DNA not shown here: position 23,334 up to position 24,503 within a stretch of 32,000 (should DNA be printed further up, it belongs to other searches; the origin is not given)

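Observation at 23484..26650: Compositionally foreign ATP-grasp ligase + S66 (LdcA/MccF-like) peptidase operon under a divergent tandem-Lrp regulator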

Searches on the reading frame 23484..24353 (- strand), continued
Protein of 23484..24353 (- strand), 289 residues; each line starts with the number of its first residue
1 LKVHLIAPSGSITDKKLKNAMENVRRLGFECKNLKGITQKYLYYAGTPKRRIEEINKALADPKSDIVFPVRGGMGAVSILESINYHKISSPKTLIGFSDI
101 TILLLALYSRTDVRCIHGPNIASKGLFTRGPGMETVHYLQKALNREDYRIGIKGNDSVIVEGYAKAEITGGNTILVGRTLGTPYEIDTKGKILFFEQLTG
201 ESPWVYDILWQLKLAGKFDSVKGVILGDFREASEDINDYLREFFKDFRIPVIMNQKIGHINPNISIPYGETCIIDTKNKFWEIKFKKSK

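Call 68: search_protein_families(library=ncbifam, proteins=[L003:4172-5068:+, L003:3369-4175:+, L003:6855-7448:+, L002:2630-3784:+, L014:4023-5075:+, L002:3765-4943:-, L005:6886-8967:+, L003:5081-6004:+], max_evalue=0.001)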
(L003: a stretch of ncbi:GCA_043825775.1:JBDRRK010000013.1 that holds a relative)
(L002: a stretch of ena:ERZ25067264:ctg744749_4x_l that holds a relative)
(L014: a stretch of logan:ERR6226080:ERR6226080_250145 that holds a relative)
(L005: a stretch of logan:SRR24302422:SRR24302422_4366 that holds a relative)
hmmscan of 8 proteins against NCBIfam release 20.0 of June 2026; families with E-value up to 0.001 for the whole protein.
L003:4172-5068:+ (298 aa): 30 families (the best 25 are shown)
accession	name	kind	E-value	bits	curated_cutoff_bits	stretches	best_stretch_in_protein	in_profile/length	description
TIGR00768.1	rimK_fam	subfamily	3e-29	102.3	143.4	1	3-289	2-274/276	RimK family alpha-L-glutamate ligase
NF040720.1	MptN_Meth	equivalog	2.7e-24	85.7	350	1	3-287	2-286/291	tetrahydromethanopterin:alpha-L-glutamate ligase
TIGR02144.1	LysX_arch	equivalog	3.8e-22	78.7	275.6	1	18-290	16-274/281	lysine biosynthesis protein LysX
TIGR04356.1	grasp_GAK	hypoth_equivalog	1.3e-11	44.1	300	1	52-265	59-257/287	GAK system ATP-grasp enzyme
TIGR04443.1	F420_CofF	equivalog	7.2e-11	41.6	300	1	57-271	55-259/283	coenzyme gamma-F420-2:alpha-L-glutamate ligase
NF006406.0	PRK08654.1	equivalog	3.3e-06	25.9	739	1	88-181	111-204/499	acetyl-CoA carboxylase biotin carboxylase subunit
NF005525.0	PRK07178.1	equivalog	3.4e-06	26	768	1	92-177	114-199/471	acetyl-CoA carboxylase biotin carboxylase subunit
NF007764.0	PRK10446.1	equivalog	6.9e-06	25.5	331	1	43-283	57-278/300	30S ribosomal protein S6--L-glutamate ligase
NF003573.0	PRK05246.1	equivalog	9.8e-06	24.6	272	1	8-217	41-237/316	glutathione synthase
NF009402.0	PRK12767.1-1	equivalog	1.4e-05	24.1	218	1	81-246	104-257/329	carbamoyl phosphate synthase-like protein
TIGR00877.1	purD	equivalog_domain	2e-05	23.6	288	1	69-181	80-192/425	phosphoribosylamine--glycine ligase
NF006287.0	PRK08463.1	equivalog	5.8e-05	22.1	775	1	93-159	115-182/479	acetyl-CoA carboxylase subunit A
NF000091.3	D_ala_D_ser_VanG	exception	6.7e-05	21.9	495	1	74-162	116-206/344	D-alanine--D-serine ligase VanG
NF012217.1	D_ala_D_lac_VanA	exception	7.2e-05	22.2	775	1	73-179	112-209/343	D-alanine--(R)-lactate ligase VanA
NF009110.0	PRK12458.1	subfamily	8.5e-05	21.7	408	1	43-196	85-230/349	glutathione synthetase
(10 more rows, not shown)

L003:3369-4175:+ (268 aa): 6 families
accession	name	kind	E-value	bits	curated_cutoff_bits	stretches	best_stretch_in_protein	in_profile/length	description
TIGR00035.1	asp_race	subfamily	6.9e-67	225.5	93.1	1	5-237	2-230/236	amino acid racemase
NF052483.1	racemase_CuyB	equivalog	1.9e-65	221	190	1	8-232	1-223/225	cysteate racemase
NF007569.0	PRK10200.1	equivalog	9.6e-17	61.5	417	1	67-232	64-226/230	aspartate/glutamate racemase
TIGR00067.1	glut_race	equivalog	1.4e-11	44.3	146.65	1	72-205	54-182/251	glutamate racemase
NF002035.0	PRK00865.1-3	equivalog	3.1e-08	33.5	328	1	72-205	59-186/267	glutamate racemase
NF002034.1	PRK00865.1-1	equivalog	0.00046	19.5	408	1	64-155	49-137/260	glutamate racemase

L003:6855-7448:+ (197 aa): 0 families

L002:2630-3784:+ (384 aa): 3 families
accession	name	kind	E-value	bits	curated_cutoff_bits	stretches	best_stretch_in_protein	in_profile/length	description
NF047900.1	AspMetLigLdmS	equivalog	7.5e-09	34.8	475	1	185-327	186-333/383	L-aspartate--L-methionine ligase LdmS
TIGR01369.1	CPSaseII_lrg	equivalog_domain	2.1e-05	22.4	1027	1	162-293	703-840/1052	carbamoyl-phosphate synthase (glutamine-hydrolyzing) large subunit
NF005315.0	PRK06849.1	equivalog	0.00062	18.9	406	1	258-294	240-276/389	hypothetical protein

L014:4023-5075:+ (350 aa): 4 families
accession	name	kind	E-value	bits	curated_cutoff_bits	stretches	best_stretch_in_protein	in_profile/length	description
NF058666.1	D_CycloSer_DcsG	equivalog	6.9e-13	48.4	360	1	114-313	62-282/298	D-cycloserine synthetase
NF003573.0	PRK05246.1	equivalog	3.3e-09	36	272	1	119-306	102-287/316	glutathione synthase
TIGR01380.1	glut_syn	equivalog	4.2e-06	26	299.05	1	118-290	100-274/312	glutathione synthase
NF009110.0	PRK12458.1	subfamily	7.3e-05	21.9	408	1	118-271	112-275/349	glutathione synthetase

L002:3765-4943:- (392 aa): 1 family
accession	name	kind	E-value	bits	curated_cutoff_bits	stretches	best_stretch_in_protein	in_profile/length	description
NF007589.0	PRK10226.1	equivalog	6.3e-39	133.7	567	1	78-372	4-299/321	beta-aspartyl-peptidase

L005:6886-8967:+ (693 aa): 19 families
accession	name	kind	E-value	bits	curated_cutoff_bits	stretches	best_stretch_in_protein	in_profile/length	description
TIGR03679.1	Dph6_archaeal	equivalog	6.1e-89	297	197.3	1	473-689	2-217/218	diphthine--ammonia ligase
TIGR01536.1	asn_synth_AEB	equivalog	8.6e-77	259.3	267.1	3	189-353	217-380/517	asparagine synthase (glutamine-hydrolyzing)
NF006949.0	PRK09431.1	equivalog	8e-58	196.3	499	1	1-439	1-458/554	asparagine synthase B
TIGR03104.1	trio_amidotrans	equivalog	1.2e-37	129.4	570.1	3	198-365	235-401/589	N-acetylglutaminylglutamine amidotransferase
TIGR03108.1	eps_aminotran_1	hypoth_equivalog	7.9e-29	100.8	816.9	2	59-164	47-166/628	XrtA/PEP-CTERM system amidotransferase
NF052346.1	PAB0415_fam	hypoth_equivalog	3.7e-19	69.3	250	1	473-678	2-197/205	PAB0415 family putative ATP pyrophosphatase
NF033535.1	lass_lactam_cya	exception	7.3e-19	67.7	525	2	1-164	1-165/668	lasso peptide isopeptide bond-forming cyclase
NF052347.1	TTX_0299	hypoth_equivalog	2.2e-16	60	250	1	473-688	2-198/200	TTX_0299 family putative ATP pyrophosphatase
NF011155.0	PRK14561.1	equivalog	5.1e-12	45.9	207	1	224-300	2-72/195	hypothetical protein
NF033561.1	macrolact_Ik_Al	subfamily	1.5e-08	33.7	300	1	199-278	187-268/561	albusnodin/ikarugamycin family macrolactam cyclase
NF001138.1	PRK00143.1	equivalog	2.6e-07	29.9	284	1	224-300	1-78/345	tRNA 2-thiouridine(34) synthase MnmA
TIGR00420.1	trmU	equivalog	3.8e-07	29.3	236.95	1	224-301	2-82/351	tRNA 2-thiouridine(34) synthase MnmA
TIGR01134.1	purF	equivalog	1.2e-06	28.2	350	1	2-165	1-200/432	amidophosphoribosyltransferase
TIGR00364.1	TIGR00364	equivalog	3.8e-05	23.3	150.3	0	227-297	3-68/201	7-cyano-7-deazaguanine synthase QueC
NF010587.0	PRK13980.1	equivalog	3.9e-05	23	255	0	207-299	13-106/267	NAD+ synthase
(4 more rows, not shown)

L003:5081-6004:+ (307 aa): 4 families
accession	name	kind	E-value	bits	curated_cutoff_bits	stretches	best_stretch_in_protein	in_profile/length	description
NF009110.0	PRK12458.1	subfamily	7.2e-09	35.1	408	1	92-304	101-331/349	glutathione synthetase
TIGR01380.1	glut_syn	equivalog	5.3e-08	32.2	299.05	1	103-303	101-311/312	glutathione synthase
NF003573.0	PRK05246.1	equivalog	1.2e-07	30.9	272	1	103-304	102-313/316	glutathione synthase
NF040720.1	MptN_Meth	equivalog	0.00018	20.7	350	1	78-276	57-269/291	tetrahydromethanopterin:alpha-L-glutamate ligase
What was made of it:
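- On Glutathione synthetase GshB (orthologue): The L003 homologue scores 31-32 bits against cut-offs of 272-299 (call 68).
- Closest known: Aspartate racemase plus D-aspartate ligase. Same: An ATP-grasp polymerase paired with a serine peptidase and a beta-aspartyl peptidase (compare L002, call 68).
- There is a RimK-family ligase; L002 adds a beta-aspartyl-peptidase-like gene and an LdmS-like Asp ligase (call 68).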

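Call 76: search_protein_families(library=padloc, proteins=[window:23484-24353:-], max_evalue=0.01)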
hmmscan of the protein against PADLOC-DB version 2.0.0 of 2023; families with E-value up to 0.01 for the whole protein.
window:23484-24353:- (289 aa): 0 families

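Call 77: search_protein_families(library=phrogs, proteins=[window:23484-24353:-], max_evalue=0.01)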
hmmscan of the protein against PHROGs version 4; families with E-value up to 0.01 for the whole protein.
window:23484-24353:- (289 aa): 1 family
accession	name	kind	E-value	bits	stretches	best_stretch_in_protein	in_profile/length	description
phrog_6292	-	unknown function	1.7e-28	100.7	1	5-276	66-350/395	-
